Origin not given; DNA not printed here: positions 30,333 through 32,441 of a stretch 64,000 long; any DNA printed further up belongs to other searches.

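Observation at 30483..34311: Clustered Csd6/Pgp2-like, membrane coiled-coil and Csd4/Pgp1-like genes: candidate peptidoglycan-trimming cell-curvature module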

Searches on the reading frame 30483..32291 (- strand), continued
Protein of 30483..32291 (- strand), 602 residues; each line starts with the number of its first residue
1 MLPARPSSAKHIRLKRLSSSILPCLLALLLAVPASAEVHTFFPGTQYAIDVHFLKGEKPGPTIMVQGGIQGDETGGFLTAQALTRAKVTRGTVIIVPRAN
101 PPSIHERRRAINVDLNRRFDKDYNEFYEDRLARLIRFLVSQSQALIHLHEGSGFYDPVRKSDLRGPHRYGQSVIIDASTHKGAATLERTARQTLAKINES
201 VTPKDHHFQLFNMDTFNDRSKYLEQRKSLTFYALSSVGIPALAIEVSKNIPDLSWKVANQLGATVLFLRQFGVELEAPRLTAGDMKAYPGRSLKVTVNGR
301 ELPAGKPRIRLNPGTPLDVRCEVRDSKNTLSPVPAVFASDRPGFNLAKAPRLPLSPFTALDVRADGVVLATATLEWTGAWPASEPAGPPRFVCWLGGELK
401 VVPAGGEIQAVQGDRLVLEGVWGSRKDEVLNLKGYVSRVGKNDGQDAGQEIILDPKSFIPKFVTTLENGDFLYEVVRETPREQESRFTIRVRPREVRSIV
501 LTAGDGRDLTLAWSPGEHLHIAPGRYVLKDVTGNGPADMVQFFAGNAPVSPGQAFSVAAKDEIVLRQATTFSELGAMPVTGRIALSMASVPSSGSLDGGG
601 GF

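Call 13: find_homologous_proteins(query=window:30483-32291:-)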
Query window:30483-32291:- (602 aa): 414 proteins with E <= 0.001 among 8000 candidates; the best 120 are listed.
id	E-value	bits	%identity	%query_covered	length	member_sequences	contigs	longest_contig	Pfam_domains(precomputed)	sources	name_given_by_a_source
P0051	0.0e+0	1333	100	98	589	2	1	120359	PF24827.2,PF17033.10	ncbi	ncbi:MAG: M99 family carboxypeptidase catalytic domain-containing protein [Thermodesulfobacteriota b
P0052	0.0e+0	1211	89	100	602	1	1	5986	PF24827.2,PF17033.10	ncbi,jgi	-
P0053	0.0e+0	1037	76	99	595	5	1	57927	PF24827.2,PF17033.10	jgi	jgi:hypothetical protein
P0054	2.3e-298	1009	76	94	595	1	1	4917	PF24827.2,PF17033.10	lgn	-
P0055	6.0e-297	1004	75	98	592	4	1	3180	PF24827.2,PF17033.10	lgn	-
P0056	7.9e-296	1000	75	95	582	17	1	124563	PF24827.2,PF17033.10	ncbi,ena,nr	ncbi:MAG: hypothetical protein FD177_843 [Desulfovibrionaceae bacterium]|nr:MAG: hypothetical protei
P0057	2.1e-294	996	75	98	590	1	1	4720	PF24827.2,PF17033.10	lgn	-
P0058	1.2e-293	993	74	98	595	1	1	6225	PF24827.2,PF17033.10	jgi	jgi:hypothetical protein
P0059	1.9e-288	976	73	100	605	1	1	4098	PF24827.2,PF17033.10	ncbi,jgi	-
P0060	1.2e-279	947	74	92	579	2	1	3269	PF24827.2,PF17033.10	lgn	-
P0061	1.6e-279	946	75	92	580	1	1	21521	PF24827.2,PF17033.10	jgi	-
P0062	4.0e-278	942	73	92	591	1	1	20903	PF24827.2,PF17033.10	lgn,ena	-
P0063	9.7e-275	931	72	96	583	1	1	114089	PF24827.2,PF17033.10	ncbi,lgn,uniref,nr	ncbi:N-alpha-acetyl-L-2,4-diaminobutyric acid deacetylase [Fundidesulfovibrio magnetotacticus]|unire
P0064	4.0e-274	929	71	96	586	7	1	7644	PF24827.2,PF17033.10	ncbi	ncbi:MAG: M99 family carboxypeptidase catalytic domain-containing protein [Acidobacteriota bacterium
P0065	8.8e-268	908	72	92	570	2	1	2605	PF24827.2,PF17033.10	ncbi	-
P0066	8.0e-251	852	66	94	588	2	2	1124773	PF24827.2,PF17033.10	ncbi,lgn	ncbi:hypothetical protein JCM15519_24100 [Fundidesulfovibrio butyratiphilus]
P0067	2.8e-250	850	67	94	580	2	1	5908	PF24827.2,PF17033.10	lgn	-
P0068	1.2e-249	848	67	94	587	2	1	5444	PF24827.2,PF17033.10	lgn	-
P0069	4.2e-249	846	67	94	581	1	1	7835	PF24827.2,PF17033.10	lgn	-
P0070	3.1e-221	754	58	96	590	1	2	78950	PF24827.2,PF17033.10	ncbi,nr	ncbi:MAG: succinylglutamate desuccinylase/aspartoacylase family protein [Desulfovibrionaceae bacteri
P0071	2.4e-220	751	60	94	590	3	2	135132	PF24827.2,PF17033.10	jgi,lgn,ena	jgi:hypothetical protein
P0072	1.0e-211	723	57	94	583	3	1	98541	PF24827.2,PF17033.10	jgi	jgi:hypothetical protein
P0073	9.1e-211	719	59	91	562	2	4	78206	PF24827.2,PF17033.10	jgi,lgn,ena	jgi:hypothetical protein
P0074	3.4e-210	717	57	95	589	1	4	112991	PF24827.2,PF17033.10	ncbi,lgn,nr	ncbi:MAG: M99 family carboxypeptidase catalytic domain-containing protein [Humidesulfovibrio sp.]|nr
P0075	3.9e-208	711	56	95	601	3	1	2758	PF24827.2,PF17033.10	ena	-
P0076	5.8e-204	697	56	96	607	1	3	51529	PF24827.2,PF17033.10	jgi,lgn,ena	jgi:hypothetical protein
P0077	8.9e-195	667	55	91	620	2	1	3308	PF24827.2,PF17033.10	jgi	jgi:hypothetical protein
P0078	2.1e-192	659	69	72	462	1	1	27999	PF17033.10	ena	-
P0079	5.6e-185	634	52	94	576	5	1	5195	PF24827.2,PF17033.10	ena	-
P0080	3.5e-184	632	53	92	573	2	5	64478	PF24827.2,PF17033.10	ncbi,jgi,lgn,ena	-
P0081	9.2e-184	630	52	93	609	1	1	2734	PF24827.2,PF17033.10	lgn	-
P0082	8.9e-176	604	50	96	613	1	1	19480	PF24827.2,PF17033.10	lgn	-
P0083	2.6e-171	589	51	90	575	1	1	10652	PF24827.2,PF17033.10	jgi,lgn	jgi:hypothetical protein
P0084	5.8e-171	588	50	92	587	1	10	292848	PF24827.2,PF17033.10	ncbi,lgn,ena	-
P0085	6.6e-170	584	51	92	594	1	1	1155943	PF24827.2,PF17033.10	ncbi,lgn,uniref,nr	ncbi:hypothetical protein GGQ74_001713 [Desulfobaculum xiamenense]|uniref:D,L-carboxypeptidase pepti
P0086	1.4e-169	583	52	90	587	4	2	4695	PF24827.2,PF17033.10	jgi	-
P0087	2.6e-169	582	51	90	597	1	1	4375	PF24827.2,PF17033.10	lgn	-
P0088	4.0e-169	582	50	95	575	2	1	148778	PF24827.2,PF17033.10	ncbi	ncbi:M99 family carboxypeptidase catalytic domain-containing protein [Desulfocurvus sp. DL9XJH121]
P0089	1.2e-167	577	50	94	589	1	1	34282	PF24827.2,PF17033.10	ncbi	ncbi:MAG: M14/M99 family metallopeptidase [Desulfovibrionaceae bacterium]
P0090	1.4e-167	577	50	91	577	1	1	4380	PF24827.2,PF17033.10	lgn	-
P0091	2.1e-167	576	49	95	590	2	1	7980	PF24827.2,PF17033.10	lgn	-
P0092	3.8e-167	575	49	95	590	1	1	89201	PF24827.2,PF17033.10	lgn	-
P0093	1.4e-166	573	50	90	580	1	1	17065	PF24827.2,PF17033.10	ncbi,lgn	-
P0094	1.7e-166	573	51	89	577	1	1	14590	PF24827.2,PF17033.10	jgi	-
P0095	8.2e-166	571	52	90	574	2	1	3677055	PF24827.2,PF17033.10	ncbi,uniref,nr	ncbi:uncharacterized protein DFE_2753 [Desulfovibrio ferrophilus]|uniref:D,L-carboxypeptidase peptid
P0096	1.0e-165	571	50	89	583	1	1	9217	PF24827.2,PF17033.10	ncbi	-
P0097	3.2e-165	569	49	93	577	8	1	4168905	PF24827.2,PF17033.10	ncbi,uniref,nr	ncbi:Succinylglutamate desuccinylase / Aspartoacylase family protein [Pseudodesulfovibrio profundus]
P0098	1.6e-164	567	48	95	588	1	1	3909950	PF24827.2,PF17033.10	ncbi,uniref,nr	ncbi:succinylglutamate desuccinylase [Pseudodesulfovibrio cashew]|uniref:Succinylglutamate desucciny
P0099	3.2e-164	566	49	90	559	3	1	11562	PF24827.2,PF17033.10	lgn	-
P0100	4.2e-164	565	48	91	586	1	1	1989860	PF24827.2,PF17033.10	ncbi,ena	-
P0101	4.3e-164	565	48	91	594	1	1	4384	PF24827.2,PF17033.10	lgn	-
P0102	6.3e-164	565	50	89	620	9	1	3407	PF24827.2,PF17033.10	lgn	-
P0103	7.1e-164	565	49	89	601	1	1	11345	PF24827.2,PF17033.10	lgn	-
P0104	1.1e-163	564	48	97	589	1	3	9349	PF24827.2,PF17033.10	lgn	-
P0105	1.1e-163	564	48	97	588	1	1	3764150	PF24827.2,PF17033.10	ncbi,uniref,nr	ncbi:M14/M99 family metallopeptidase [Pseudodesulfovibrio sediminis]|uniref:D,L-carboxypeptidase pep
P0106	2.7e-163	563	48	91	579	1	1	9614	PF24827.2,PF17033.10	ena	-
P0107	3.3e-163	562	46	95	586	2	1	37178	PF24827.2,PF17033.10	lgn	-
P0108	3.4e-163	562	48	93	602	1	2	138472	PF24827.2,PF17033.10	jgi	jgi:hypothetical protein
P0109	3.8e-163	562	49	90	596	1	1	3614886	PF24827.2,PF17033.10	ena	-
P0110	3.8e-163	562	49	93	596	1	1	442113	PF24827.2,PF17033.10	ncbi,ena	-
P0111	4.1e-163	562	48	93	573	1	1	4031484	PF24827.2,PF17033.10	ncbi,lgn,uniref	ncbi:M14/M99 family metallopeptidase [Pseudodesulfovibrio sp.]|uniref:M14/M99 family metallopeptidas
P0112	5.0e-163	562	50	94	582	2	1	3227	PF24827.2,PF17033.10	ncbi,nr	ncbi:MAG: M14/M99 family metallopeptidase [Desulfovibrionaceae bacterium]|nr:M14/M99 family metallop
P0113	5.1e-163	562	50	89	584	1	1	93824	PF24827.2,PF17033.10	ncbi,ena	-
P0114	5.4e-163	562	49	90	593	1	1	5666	PF24827.2,PF17033.10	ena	-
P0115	6.6e-163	561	48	94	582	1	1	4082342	PF24827.2,PF17033.10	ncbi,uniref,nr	ncbi:M14/M99 family metallopeptidase [Pseudodesulfovibrio sp. zrk46]|uniref:M14/M99 family metallope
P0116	1.5e-162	560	48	94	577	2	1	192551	PF24827.2,PF17033.10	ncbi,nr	ncbi:MAG: succinylglutamate desuccinylase/aspartoacylase family protein [Desulfovibrionaceae bacteri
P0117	2.1e-162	560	48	94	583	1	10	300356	PF24827.2,PF17033.10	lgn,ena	-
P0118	2.1e-162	560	49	90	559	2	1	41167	PF24827.2,PF17033.10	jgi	jgi:hypothetical protein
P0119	2.6e-162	559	48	96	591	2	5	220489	PF24827.2,PF17033.10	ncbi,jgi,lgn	jgi:hypothetical protein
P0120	2.8e-162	559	50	90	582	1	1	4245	PF24827.2,PF17033.10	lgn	-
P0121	3.2e-162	559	49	91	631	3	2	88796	PF24827.2,PF17033.10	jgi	jgi:hypothetical protein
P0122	3.7e-162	559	50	89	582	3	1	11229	PF24827.2,PF17033.10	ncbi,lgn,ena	-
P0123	4.6e-162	559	49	92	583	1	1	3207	PF24827.2,PF17033.10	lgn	-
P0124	6.0e-162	558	47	94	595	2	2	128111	PF24827.2,PF17033.10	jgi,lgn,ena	-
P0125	7.6e-162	558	47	94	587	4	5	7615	PF24827.2,PF17033.10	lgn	-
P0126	7.7e-162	558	49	92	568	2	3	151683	PF24827.2,PF17033.10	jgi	-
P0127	9.1e-162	558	48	90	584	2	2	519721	PF24827.2,PF17033.10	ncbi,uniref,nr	ncbi:M14/M99 family metallopeptidase [Salidesulfovibrio brasiliensis]|uniref:M14/M99 family metallop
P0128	1.0e-161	557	47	94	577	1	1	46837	PF24827.2,PF17033.10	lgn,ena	-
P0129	1.1e-161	557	48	93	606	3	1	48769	PF24827.2,PF17033.10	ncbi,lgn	-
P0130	1.3e-161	557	49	94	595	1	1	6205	PF24827.2,PF17033.10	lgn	-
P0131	2.4e-161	556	49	90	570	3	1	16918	PF24827.2,PF17033.10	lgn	-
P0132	4.0e-161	555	49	89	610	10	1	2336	PF24827.2,PF17033.10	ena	-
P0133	5.4e-161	555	50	90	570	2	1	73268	PF24827.2,PF17033.10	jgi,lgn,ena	-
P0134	6.3e-161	555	48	93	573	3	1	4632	PF24827.2,PF17033.10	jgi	-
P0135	6.5e-161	555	48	91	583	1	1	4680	PF24827.2,PF17033.10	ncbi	-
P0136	6.9e-161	555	47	94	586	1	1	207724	PF24827.2,PF17033.10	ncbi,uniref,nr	ncbi:succinylglutamate desuccinylase [Pseudodesulfovibrio sp. JC047]|uniref:M14/M99 family metallope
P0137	7.3e-161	555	49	94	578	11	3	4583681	PF24827.2,PF17033.10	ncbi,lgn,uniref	ncbi:M99 family carboxypeptidase catalytic domain-containing protein [Maridesulfovibrio sp.]|uniref:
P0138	7.7e-161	555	48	95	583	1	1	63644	PF24827.2,PF17033.10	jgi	-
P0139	7.8e-161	554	48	91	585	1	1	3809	PF24827.2,PF17033.10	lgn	-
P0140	8.7e-161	554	47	95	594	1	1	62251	PF24827.2,PF17033.10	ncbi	-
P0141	1.2e-160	554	48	92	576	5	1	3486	PF24827.2,PF17033.10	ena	-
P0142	1.3e-160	554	50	90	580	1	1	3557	PF24827.2,PF17033.10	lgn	-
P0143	1.3e-160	554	48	94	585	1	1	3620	PF24827.2,PF17033.10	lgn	-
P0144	1.3e-160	554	48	95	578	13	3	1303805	PF24827.2,PF17033.10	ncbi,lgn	ncbi:hypothetical protein JCM16814_19060 [Desulfobaculum senezii]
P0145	1.4e-160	554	48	94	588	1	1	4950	PF24827.2,PF17033.10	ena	-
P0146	1.4e-160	554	48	91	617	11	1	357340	PF24827.2,PF17033.10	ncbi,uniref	ncbi:M99 family carboxypeptidase catalytic domain-containing protein [Desulfocurvibacter africanus]|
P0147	1.9e-160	553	47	94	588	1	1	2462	PF24827.2,PF17033.10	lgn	-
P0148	2.0e-160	553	49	89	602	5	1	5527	PF24827.2,PF17033.10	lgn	-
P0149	2.0e-160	553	47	93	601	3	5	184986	PF24827.2,PF17033.10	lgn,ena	-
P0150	2.1e-160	553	49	90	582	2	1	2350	PF24827.2,PF17033.10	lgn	-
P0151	2.1e-160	553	49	89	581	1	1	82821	PF24827.2,PF17033.10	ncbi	ncbi:MAG: M99 family carboxypeptidase catalytic domain-containing protein [Thermodesulfobacteriota b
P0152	2.2e-160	553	47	96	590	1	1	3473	PF24827.2,PF17033.10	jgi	-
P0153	2.5e-160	553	49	92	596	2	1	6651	PF24827.2,PF17033.10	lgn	-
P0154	3.2e-160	552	49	90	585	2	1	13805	PF24827.2,PF17033.10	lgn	-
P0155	3.2e-160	552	49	90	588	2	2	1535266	PF24827.2,PF17033.10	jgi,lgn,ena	-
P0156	4.9e-160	552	48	92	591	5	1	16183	PF24827.2,PF17033.10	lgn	-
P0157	5.8e-160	552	49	90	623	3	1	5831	PF24827.2,PF17033.10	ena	-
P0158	1.2e-159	551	47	94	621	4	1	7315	PF24827.2,PF17033.10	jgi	-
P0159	1.2e-159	551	49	94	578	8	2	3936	PF24827.2,PF17033.10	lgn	-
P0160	1.2e-159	551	48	92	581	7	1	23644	PF24827.2,PF17033.10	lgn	-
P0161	1.4e-159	550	48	91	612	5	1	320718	PF24827.2,PF17033.10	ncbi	ncbi:MAG: M99 family carboxypeptidase catalytic domain-containing protein [Desulfovibrio sp.]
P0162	1.7e-159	550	47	94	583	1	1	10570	PF24827.2,PF17033.10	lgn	-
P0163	2.0e-159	550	48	94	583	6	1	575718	PF24827.2,PF17033.10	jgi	-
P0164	2.2e-159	550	47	97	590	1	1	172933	PF24827.2,PF17033.10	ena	-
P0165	2.4e-159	550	48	91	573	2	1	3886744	PF24827.2,PF17033.10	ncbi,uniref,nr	ncbi:M14/M99 family metallopeptidase [Salidesulfovibrio onnuriiensis]|uniref:M14/M99 family metallop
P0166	2.8e-159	549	47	95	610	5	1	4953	PF24827.2,PF17033.10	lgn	-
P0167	2.9e-159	549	48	92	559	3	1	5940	PF24827.2,PF17033.10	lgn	-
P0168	4.0e-159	549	48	92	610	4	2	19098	PF24827.2,PF17033.10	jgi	jgi:hypothetical protein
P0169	4.0e-159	549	48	94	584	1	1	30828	PF24827.2,PF17033.10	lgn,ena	-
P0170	4.1e-159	549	48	94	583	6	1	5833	PF24827.2,PF17033.10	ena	-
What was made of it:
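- Some database records name homologs succinylglutamate desuccinylase or DABA deacetylase (call 13).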

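Call 16: find_related_loci(query=A2, collection=genome_contigs, flank=8000)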
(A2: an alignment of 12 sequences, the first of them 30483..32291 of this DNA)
Query A2 (602 aa) in genome_contigs; peptide patterns used: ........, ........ (x = any residue, [..] = any of these).
189 stretches matched a pattern; 106 encode a relative of the query (tblastn E <= 1e-3); the best 80 are kept; 80 distinct loci.
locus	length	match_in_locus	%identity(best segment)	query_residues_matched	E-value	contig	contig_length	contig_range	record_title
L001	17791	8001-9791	74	2-589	0e+0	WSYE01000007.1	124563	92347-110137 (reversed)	MAG: Desulfovibrionaceae bacterium isolate X3_MetaBAT.36 scaffold_423, whole genome shotgun sequence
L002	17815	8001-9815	72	1-589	0e+0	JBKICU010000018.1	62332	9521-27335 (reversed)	MAG: Acidobacteriota bacterium isolate bins.101 NODE_912_length_62332_cov_3.663216, whole genome shotgun sequence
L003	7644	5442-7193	71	17-596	0e+0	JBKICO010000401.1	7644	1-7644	MAG: Acidobacteriota bacterium isolate bins.47 NODE_14301_length_7644_cov_1.511891, whole genome shotgun sequence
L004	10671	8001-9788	70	4-597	0e+0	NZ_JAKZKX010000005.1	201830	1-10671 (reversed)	Fundidesulfovibrio agrisoli strain SG106 Scaffold5, whole genome shotgun sequence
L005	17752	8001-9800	64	4-599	0e+0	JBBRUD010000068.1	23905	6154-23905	MAG: Desulfovibrionales bacterium isolate La3_concoct.111 La3_concoct.111_K_2919591_L_23905_cov_21.9926, whole genome sh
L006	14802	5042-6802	58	6-589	0e+0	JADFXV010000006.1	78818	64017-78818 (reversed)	MAG: Desulfovibrionaceae bacterium isolate nDJH2bin10 nDJH2_bin10_NODE_6_length_78818_cov_14.497528, whole genome shotgu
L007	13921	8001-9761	56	5-588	0e+0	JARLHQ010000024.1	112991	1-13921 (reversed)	MAG: Humidesulfovibrio sp. isolate MAG_BO58 MetaBAT2_Bin_58_Oxic_k141_1594992, whole genome shotgun sequence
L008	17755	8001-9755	55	28-579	0e+0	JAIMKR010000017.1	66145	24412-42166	MAG: Desulfocurvus sp. isolate GA_180221_E-2-1-MAG-66_14 NODE_103_length_66159_cov_9.019757, whole genome shotgun sequen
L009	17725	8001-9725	49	5-580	2e-171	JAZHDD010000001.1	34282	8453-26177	MAG: Desulfovibrionaceae bacterium isolate Bin10Zod NODE_107_length_34282_cov_24.613784, whole genome shotgun sequence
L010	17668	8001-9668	50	36-590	2e-170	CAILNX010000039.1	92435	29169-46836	MAG: uncultured delta proteobacterium isolate AM-lipid-02-D7_bin-222 genome assembly, contig: bin-222:39/65, whole genom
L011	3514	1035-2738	51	34-592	3e-178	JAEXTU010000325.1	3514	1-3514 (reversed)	MAG: Proteobacteria bacterium isolate OH_HBrB_363 k127_2316751, whole genome shotgun sequence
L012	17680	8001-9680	48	22-581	4e-167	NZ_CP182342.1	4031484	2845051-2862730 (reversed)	MAG: Pseudodesulfovibrio sp. isolate Pygsuia-isolate-1 chromosome, complete genome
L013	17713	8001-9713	48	13-577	2e-166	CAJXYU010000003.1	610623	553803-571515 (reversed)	MAG TPA_asm: uncultured Desulfovibrio sp. isolate SRR6201695_bin.5_MetaBAT_v2.12.1_MAG genome assembly, contig: NODE_8_l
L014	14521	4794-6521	48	5-580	4e-166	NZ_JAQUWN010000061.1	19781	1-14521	MAG: Pseudodesulfovibrio sp. isolate STD2_191 NODE_10013_length_19781_cov_5.655744_Sandtown_D2, whole genome shotgun seq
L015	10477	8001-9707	47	12-577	6e-166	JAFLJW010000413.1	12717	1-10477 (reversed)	MAG: Pseudodesulfovibrio sp. isolate MC-09 c_000000260499, whole genome shotgun sequence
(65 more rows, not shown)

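Call 42: predict_structure(alignment_id=A2)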
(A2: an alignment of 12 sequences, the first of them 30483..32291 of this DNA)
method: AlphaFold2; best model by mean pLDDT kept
length: 602 residues; sequences in the alignment: 12
mean_pLDDT: 76.9   pTM: 0.79
mean pLDDT of the five models: 76.9, 76.7, 75.0, 73.7, 68.2
residues with pLDDT >= 90: 147; 70-90: 299; 50-70: 80; < 50: 76
segments of 3 or more residues with pLDDT < 50: 1-11, 13-15, 28-31, 110-128, 153-168, 584-602
pLDDT, mean of each block of 10 residues (from residue 1): 43 51 53 74 80 92 88 87 94 90 74 44 48 81 90 46 41 69 75 86 75 58 64 82 83 88 94 92 84 84 83 86 73 84 77 85 86 88 75 89 94 85 84 66 56 62 81 88 91 94 92 93 91 91 85 85 87 88 47 32 30
secondary structure, 60 per line:
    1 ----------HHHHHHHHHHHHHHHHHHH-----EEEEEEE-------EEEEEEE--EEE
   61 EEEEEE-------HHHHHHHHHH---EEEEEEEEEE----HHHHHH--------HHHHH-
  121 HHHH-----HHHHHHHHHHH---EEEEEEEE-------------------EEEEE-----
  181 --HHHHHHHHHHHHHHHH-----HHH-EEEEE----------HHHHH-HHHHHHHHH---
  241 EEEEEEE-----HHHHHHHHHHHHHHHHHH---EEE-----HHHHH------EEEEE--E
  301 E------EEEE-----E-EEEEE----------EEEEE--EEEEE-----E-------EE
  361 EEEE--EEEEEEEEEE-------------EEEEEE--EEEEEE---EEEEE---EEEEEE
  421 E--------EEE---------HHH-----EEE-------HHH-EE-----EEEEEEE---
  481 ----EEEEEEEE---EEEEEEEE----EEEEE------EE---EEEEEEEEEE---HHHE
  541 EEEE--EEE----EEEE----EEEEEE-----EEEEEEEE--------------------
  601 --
elements in order: H11-29 E35-41 E49-55 E58-66 H74-83 E87-96 H101-106 H115-119 H121-124 H130-140 E144-151 E171-175 H183-198 E208-212 H223-227 H229-237 E241-247 H253-270 E274-276 H282-286 E293-297 E308-311 E319-323 E334-338 E341-345 E359-364 E367-376 E390-395 E398-403 E407-411 E415-421 E430-432 E450-452 E471-477 E485-492 E496-503 E508-512 E524-533 E540-544 E547-549 E554-557 E562-567 E573-580
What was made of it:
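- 30543..31466 (-): All-beta C-terminal region of C (residues 276-583), about 130 aa longer than domains 2 and 3 of Csd4. AlphaFold model, pTM 0.79, strands only (call 42).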
